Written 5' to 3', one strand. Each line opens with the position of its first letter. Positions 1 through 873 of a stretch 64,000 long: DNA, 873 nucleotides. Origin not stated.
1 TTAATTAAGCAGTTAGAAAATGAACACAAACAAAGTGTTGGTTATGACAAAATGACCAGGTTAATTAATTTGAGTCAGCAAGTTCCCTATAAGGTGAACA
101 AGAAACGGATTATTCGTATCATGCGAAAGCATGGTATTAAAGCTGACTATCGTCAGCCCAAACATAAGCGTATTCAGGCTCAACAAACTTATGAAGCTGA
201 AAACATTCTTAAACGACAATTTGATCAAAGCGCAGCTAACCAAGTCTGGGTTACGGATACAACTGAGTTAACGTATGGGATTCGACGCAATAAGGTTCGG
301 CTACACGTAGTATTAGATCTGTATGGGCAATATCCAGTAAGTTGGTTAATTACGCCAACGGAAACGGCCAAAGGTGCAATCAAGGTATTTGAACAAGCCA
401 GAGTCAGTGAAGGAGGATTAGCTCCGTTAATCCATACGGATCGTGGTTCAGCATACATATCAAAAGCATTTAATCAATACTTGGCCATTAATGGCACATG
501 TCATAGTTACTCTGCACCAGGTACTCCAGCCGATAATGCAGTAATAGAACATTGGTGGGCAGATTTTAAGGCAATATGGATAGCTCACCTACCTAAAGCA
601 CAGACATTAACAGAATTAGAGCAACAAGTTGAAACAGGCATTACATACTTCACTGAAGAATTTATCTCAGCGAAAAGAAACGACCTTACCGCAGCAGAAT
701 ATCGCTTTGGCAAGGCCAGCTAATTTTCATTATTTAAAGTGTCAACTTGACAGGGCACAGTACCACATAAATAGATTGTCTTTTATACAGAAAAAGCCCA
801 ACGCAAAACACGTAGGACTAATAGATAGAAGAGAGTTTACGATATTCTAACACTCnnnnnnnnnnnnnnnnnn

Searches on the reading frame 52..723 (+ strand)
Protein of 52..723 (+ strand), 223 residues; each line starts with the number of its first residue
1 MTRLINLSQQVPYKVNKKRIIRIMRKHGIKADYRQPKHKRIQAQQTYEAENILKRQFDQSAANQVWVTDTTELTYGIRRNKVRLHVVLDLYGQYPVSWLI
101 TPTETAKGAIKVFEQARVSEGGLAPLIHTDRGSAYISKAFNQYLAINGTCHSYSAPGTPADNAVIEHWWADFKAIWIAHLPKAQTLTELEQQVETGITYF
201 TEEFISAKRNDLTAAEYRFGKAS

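Call 4: search_protein_families(library=pfam, proteins=[window:52-723:+], max_evalue=0.01)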
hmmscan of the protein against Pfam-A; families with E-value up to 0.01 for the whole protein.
window:52-723:+ (223 aa): 3 families
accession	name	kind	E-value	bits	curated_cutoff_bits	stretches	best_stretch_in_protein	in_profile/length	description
PF00665.32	rve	-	5.7e-19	68.7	32.6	1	60-159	2-102/102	Integrase core domain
PF13276.12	HTH_21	-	1.2e-05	25.8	28.1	1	10-37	33-60/60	HTH-like domain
PF13683.12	rve_3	-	0.00075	19.6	26.5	1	149-200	3-53/67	Integrase core domain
